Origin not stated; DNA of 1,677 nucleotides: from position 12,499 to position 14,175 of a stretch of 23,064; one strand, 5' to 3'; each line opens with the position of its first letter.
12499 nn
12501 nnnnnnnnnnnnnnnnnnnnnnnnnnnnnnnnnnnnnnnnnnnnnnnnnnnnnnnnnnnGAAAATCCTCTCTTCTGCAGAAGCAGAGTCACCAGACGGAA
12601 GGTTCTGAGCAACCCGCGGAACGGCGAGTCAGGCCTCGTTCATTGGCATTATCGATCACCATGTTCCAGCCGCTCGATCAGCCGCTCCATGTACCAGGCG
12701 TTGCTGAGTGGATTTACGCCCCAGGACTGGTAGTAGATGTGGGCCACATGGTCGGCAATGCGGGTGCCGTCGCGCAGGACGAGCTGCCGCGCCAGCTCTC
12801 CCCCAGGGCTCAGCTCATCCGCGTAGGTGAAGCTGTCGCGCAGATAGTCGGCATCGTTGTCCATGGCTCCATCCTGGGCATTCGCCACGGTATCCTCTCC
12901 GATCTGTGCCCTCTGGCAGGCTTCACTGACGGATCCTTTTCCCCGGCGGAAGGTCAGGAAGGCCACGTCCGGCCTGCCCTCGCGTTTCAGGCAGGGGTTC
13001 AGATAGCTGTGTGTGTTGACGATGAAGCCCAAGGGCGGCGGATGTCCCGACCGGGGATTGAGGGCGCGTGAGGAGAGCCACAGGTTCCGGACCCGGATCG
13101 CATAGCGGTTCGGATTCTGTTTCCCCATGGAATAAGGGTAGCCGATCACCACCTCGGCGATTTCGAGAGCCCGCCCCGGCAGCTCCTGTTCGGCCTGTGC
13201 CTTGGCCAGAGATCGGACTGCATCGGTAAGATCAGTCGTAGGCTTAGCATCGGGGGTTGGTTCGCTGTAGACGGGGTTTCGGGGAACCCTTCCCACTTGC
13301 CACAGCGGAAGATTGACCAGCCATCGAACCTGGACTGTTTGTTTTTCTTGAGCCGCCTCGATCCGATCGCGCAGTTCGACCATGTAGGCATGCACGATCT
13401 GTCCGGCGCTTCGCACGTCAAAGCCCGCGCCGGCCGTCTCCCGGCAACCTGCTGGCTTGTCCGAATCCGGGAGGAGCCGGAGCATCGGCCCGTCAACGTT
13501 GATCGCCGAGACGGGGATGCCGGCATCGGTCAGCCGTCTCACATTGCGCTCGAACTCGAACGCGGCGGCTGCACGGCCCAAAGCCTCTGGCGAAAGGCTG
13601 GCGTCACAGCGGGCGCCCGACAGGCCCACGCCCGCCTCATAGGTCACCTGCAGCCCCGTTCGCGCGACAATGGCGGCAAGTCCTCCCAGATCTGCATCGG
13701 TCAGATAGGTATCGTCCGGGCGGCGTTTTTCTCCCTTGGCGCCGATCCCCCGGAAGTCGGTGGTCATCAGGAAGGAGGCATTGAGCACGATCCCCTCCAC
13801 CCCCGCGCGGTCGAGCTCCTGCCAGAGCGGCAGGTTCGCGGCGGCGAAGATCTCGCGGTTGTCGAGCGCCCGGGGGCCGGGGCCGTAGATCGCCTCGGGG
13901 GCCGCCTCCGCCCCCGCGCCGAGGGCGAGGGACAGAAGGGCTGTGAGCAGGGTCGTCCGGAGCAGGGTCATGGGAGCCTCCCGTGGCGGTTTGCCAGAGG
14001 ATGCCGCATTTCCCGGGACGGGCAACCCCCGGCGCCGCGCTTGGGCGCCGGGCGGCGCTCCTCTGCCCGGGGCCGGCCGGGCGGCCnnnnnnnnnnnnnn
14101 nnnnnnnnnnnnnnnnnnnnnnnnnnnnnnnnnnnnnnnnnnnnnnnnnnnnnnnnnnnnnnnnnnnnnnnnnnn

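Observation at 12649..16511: Tail-fibre-like (DUF2793), RTX and orphan secreted-protein genes embedded in the glycan locus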

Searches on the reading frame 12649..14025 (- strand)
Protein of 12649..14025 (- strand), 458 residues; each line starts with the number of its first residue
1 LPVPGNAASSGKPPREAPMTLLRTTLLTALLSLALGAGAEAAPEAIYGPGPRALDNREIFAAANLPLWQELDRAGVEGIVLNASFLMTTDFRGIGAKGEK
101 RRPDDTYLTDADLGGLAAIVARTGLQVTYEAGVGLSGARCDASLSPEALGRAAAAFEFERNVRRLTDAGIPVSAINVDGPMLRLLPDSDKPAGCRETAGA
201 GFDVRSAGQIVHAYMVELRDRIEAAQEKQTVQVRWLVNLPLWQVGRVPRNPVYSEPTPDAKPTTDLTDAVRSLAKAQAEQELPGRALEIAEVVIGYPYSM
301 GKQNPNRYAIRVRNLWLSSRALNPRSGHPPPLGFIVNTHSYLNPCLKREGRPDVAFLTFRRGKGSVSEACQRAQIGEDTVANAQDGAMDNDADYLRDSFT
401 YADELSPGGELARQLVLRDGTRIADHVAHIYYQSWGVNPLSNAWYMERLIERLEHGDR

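Call 6: search_protein_families(library=pfam, proteins=[window:12649-14025:-], max_evalue=0.01)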
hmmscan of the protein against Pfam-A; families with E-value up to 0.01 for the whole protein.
window:12649-14025:- (458 aa): 0 families

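Call 8: search_protein_families(library=phrogs, proteins=[window:12649-14025:-], max_evalue=0.01)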
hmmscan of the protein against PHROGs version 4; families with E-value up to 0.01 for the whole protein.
window:12649-14025:- (458 aa): 0 families

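Call 9: search_protein_families(library=ncbifam, proteins=[window:12649-14025:-], max_evalue=0.01)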
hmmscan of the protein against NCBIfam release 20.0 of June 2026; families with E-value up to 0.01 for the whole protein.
window:12649-14025:- (458 aa): 0 families

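Call 11: search_solved_structures(query=window:12649-14025:-, max_evalue=1, show_alignments=2)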
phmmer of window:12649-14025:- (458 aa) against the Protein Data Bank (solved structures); distinct sequences matched with E-value up to 1: 0.

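Call 16: find_homologous_proteins(query=window:12649-13971:-, max_evalue=0.001)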
Query window:12649-13971:- (440 aa): 12 proteins with E <= 0.001 among 8000 candidates.
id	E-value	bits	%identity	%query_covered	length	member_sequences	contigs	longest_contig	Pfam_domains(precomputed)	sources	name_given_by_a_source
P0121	3.7e-279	944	95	100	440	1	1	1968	-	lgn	-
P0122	4.4e-270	914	92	100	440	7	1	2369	-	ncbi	-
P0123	6.6e-219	745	76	93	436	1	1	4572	-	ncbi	-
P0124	2.2e-218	743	74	94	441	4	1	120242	-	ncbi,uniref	ncbi:hypothetical protein [Cereibacter sphaeroides]|uniref:hypothetical protein n=1 Tax=Cereibacter 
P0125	1.6e-213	727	75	94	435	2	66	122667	-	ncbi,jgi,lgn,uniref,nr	ncbi:hypothetical protein [Cereibacter sphaeroides]|jgi:hypothetical protein|uniref:hypothetical pro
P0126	1.2e-204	698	73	99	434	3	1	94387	-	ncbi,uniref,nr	ncbi:hypothetical protein U5903_20255 [Cereibacter johrii]|uniref:hypothetical protein n=1 Tax=Cerei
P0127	4.9e-199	680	70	93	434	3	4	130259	-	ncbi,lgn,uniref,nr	ncbi:hypothetical protein RSWS8N_20129 (plasmid) [Cereibacter sphaeroides WS8N]|uniref:hypothetical 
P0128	4.1e-198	677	71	99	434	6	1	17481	-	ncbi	-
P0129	4.2e-188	644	67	93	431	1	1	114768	-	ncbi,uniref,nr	ncbi:hypothetical protein D1114_12515 [Cereibacter sphaeroides]|uniref:Uncharacterized protein n=1 T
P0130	7.1e-154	531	59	100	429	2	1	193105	-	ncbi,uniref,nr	ncbi:hypothetical protein [Rhodobacter sp. CZR27]|uniref:hypothetical protein n=1 Tax=Rhodobacter sp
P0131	8.9e-132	458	53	98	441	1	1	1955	-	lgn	-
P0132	5.6e-66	241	44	67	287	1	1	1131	-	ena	-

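Call 30: predict_structure(alignment_id=A1)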
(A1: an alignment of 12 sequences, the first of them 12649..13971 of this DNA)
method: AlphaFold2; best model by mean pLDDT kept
length: 440 residues; sequences in the alignment: 12
mean_pLDDT: 79.4   pTM: 0.85
mean pLDDT of the five models: 79.4, 78.0, 73.6, 62.2, 61.3
residues with pLDDT >= 90: 175; 70-90: 138; 50-70: 97; < 50: 30
segments of 3 or more residues with pLDDT < 50: 1-21
pLDDT, mean of each block of 10 residues (from residue 1): 43 39 78 76 91 95 87 57 80 94 96 83 85 93 93 94 79 64 84 95 94 94 84 68 82 94 79 87 77 92 92 87 58 57 57 62 58 71 85 90 92 73 77 77
secondary structure, 60 per line:
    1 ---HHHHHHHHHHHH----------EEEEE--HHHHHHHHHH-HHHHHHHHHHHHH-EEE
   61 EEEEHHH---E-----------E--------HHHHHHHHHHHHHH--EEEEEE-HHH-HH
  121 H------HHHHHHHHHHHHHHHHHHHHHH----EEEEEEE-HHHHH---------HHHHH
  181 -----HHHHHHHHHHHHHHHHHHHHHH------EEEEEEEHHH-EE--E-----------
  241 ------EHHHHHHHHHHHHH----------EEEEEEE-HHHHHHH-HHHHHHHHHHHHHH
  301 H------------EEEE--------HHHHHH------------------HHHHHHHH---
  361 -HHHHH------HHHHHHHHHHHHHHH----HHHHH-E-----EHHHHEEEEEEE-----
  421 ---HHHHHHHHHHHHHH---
elements in order: H4-15 E26-30 H33-42 H44-56 E58-64 H92-105 E108-113 H128-149 E154-160 H162-166 H176-180 H186-207 E214-220 H248-260 E271-277 H279-285 H287-301 E314-317 H326-331 H350-357 H362-366 H373-387 H392-396 H405-408 E409-415 H424-437

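Call 31: search_protein_representatives(alignment_id=A1)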
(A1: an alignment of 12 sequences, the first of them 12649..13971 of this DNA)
Query: 12 sequences, 434 profile positions. Proteins with E-value up to 0.001 (for the whole library): 44; up to 1e-10: 38; up to 1e-30: 17. The best 44 are listed.
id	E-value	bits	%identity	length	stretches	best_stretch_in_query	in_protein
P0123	2.0e-242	820.8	-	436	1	1-433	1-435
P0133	2.6e-131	454.6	-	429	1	2-432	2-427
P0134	6.5e-127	440.1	-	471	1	7-432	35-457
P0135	3.3e-111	388.4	-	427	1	4-426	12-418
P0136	1.7e-105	369.5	-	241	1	110-328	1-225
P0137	5.2e-97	341.6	-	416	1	11-427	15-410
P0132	2.9e-95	335.8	-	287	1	145-432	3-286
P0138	1.9e-75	270.5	-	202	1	233-386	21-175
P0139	3.0e-67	243.5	-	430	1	5-430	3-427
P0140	1.1e-65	238.3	-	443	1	6-426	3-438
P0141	1.0e-60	222.0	-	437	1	8-427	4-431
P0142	3.3e-59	217.0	-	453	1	10-427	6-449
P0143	2.0e-55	204.6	-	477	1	5-429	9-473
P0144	5.6e-50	186.6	-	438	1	15-325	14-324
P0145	6.1e-47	176.6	-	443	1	8-316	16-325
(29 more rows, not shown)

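Call 37: fold_search(model_id=the predicted structure, library=pdb)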
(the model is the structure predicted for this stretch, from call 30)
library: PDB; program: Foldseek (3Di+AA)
matches with E <= 10: 1706; with E <= 0.001: 44
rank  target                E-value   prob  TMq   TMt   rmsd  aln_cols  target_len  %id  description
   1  8ohv                  2.2e-05  1.00  0.37  0.37   8.5       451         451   11  Crystal structure of Beta-glucuronidase from Acidobacterium capsulatum in complex with glucuronic acid configured 3-gemi (released 2024-01-10)
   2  8ohu                  2.5e-05  1.00  0.25  0.24   9.8       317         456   15  Crystal structure of Beta-glucuronidase from Acidobacterium capsulatum in complex with glucuronic acid configured isofag (released 2024-01-10)
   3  1m53                  2.7e-05  1.00  0.29  0.24  15.5       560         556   10  CRYSTAL STRUCTURE OF ISOMALTULOSE SYNTHASE (PALI) FROM KLEBSIELLA SP. LX3 (released 2003-07-08)
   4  5g0q                  3.5e-05  1.00  0.28  0.28   9.7       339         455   15  beta-glucuronidase with an activity-based probe (N-alkyl cyclophellitol aziridine) bound (released 2017-04-12)
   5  7psk_A                4.9e-05  1.00  0.26  0.26  10.1       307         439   14  Crystal structure of beta-glucuronidase from Acidobacterium capsulatum in complex with covalent inhibitor GR109 (released 2022-08-03)
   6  8xiv                  6.1e-05  1.00  0.36  0.49  10.1       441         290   12  Production of D-psicose (released 2024-12-25)
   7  5ume_C                9.1e-05  1.00  0.36  0.49   8.8       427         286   10  Crystal Structure of 5,10-Methylenetetrahydrofolate Reductase MetF from Haemophilus influenzae (released 2017-02-22)
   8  3vnj_A                1.4e-04  1.00  0.32  0.44   9.5       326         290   12  Crystal structures of D-Psicose 3-epimerase with D-psicose from Clostridium cellulolyticum H10 (released 2012-08-01)
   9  5zfs_A                1.5e-04  1.00  0.28  0.38  12.1       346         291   14  Crystal structure of Arthrobacter globiformis M30 sugar epimerase which can produce D-allulose from D-fructose (released 2018-10-24)
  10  8yeb_A                1.5e-04  1.00  0.31  0.41  12.1       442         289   11  Crystal structure of L-ribulose 3-epimerase from Arthrobacter globiformis M30 (released 2025-02-12)
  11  3vnl_A                1.7e-04  1.00  0.32  0.45   9.6       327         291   12  Crystal structures of D-Psicose 3-epimerase with D-tagatose from Clostridium cellulolyticum H10 (released 2012-08-01)
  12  5zfs_B                2.5e-04  1.00  0.28  0.37  12.2       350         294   14  Crystal structure of Arthrobacter globiformis M30 sugar epimerase which can produce D-allulose from D-fructose (released 2018-10-24)
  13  8yeb_I                3.1e-04  1.00  0.31  0.42  11.9       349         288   13  Crystal structure of L-ribulose 3-epimerase from Arthrobacter globiformis M30 (released 2025-02-12)
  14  4tv5                  3.3e-04  1.00  0.28  0.45   9.3       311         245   10  Crystal Structure of Citrate Synthase SbnG (released 2014-10-29)
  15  5cim_A                3.6e-04  1.00  0.31  0.23   7.9       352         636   12  Structure of Mycobacterium thermoresistibile GlgE in complex with maltose (cocrystallisation with maltose-1-phosphate) (released 2015-12-09)
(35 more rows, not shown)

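Call 78: search_protein_families(library=pfam, alignment_id=A3, max_evalue=0.01)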
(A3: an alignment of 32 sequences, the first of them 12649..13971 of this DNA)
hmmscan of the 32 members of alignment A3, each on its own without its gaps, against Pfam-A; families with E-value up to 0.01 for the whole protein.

A. member 1, window:12649-13971:- (440 aa): 0 families

B. families by the number of members that match (of 32 scanned): 0 families

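Call 79: search_solved_structures(query=A3, max_evalue=10, show_alignments=1)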
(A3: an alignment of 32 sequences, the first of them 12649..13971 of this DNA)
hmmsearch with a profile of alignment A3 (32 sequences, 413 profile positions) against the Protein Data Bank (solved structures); distinct sequences matched with E-value up to 10: 7.
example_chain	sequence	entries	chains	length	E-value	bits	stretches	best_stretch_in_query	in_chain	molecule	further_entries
7emf_J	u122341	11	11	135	0.13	14.1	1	267-341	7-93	Mediator of RNA polymerase II transcription subunit 10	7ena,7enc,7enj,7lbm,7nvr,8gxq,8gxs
8t1i_G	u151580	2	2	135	0.17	13.7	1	267-341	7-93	Mediator of RNA polymerase II transcription subunit 10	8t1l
29sb_A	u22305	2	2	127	0.41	12.4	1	24-101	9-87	KABLE2.5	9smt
1eot_A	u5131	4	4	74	1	11.1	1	311-368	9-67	EOTAXIN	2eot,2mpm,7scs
1jsc_A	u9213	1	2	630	1.1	11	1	222-285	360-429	ACETOHYDROXY-ACID SYNTHASE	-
6u9d_A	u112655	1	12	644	1.1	11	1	222-285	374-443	Acetolactate synthase catalytic subunit, mitochondrial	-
1n0h_A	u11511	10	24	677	1.2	10.9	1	222-285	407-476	Acetolactate synthase | Acetolactate synthase, mitochondrial | Acetolactate synthase catalytic subunit, mitochondrial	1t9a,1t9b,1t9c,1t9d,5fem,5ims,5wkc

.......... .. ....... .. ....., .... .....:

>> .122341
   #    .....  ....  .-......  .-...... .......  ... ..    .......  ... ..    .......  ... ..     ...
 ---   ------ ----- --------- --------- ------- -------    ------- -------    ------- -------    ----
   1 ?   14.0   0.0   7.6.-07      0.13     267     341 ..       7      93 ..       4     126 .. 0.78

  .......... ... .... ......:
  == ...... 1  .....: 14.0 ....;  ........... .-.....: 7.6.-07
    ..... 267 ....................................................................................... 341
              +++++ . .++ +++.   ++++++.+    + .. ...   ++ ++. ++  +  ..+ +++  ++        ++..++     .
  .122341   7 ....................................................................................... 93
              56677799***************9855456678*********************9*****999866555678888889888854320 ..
